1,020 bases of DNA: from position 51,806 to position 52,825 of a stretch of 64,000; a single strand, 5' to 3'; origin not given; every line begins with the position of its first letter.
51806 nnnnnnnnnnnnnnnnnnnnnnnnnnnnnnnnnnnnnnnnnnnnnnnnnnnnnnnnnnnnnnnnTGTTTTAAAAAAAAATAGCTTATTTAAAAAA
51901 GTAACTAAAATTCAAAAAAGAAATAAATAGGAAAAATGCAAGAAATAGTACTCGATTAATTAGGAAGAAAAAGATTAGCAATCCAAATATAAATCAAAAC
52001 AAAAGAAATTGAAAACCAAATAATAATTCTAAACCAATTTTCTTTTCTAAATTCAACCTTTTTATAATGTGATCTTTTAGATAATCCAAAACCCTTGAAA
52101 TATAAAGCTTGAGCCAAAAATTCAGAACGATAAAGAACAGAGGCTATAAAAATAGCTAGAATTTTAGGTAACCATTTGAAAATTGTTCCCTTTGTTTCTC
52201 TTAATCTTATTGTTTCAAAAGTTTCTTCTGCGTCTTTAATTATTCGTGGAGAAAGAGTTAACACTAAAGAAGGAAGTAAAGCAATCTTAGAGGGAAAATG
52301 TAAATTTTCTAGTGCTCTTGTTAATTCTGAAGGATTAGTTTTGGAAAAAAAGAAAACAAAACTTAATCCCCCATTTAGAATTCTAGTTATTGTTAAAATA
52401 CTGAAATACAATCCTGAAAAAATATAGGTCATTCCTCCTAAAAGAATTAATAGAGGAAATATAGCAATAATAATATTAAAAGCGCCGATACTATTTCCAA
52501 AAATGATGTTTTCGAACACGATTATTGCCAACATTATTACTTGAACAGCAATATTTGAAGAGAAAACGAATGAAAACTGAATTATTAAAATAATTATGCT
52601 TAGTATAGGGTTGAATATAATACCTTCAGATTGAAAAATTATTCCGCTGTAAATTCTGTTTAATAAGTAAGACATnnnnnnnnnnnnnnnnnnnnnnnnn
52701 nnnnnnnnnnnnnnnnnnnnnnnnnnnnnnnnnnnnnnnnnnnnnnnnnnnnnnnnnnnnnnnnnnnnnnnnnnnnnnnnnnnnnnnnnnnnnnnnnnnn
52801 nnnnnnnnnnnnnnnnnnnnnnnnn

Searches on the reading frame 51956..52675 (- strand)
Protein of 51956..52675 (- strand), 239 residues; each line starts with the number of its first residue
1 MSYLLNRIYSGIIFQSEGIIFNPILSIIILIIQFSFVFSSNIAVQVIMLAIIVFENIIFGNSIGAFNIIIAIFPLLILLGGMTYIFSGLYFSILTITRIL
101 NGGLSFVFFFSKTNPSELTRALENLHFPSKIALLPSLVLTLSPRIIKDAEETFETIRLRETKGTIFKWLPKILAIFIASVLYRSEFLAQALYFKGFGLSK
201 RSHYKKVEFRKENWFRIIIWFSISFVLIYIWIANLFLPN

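Call 21: search_protein_families(library=pfam, proteins=[window:51956-52675:-], max_evalue=0.001)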
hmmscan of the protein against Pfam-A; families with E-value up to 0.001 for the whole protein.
window:51956-52675:- (239 aa): 1 family
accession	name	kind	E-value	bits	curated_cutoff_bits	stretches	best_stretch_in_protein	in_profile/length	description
PF02361.21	CbiQ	-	6.3e-07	29.7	25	1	21-202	33-214/216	Cobalt transport protein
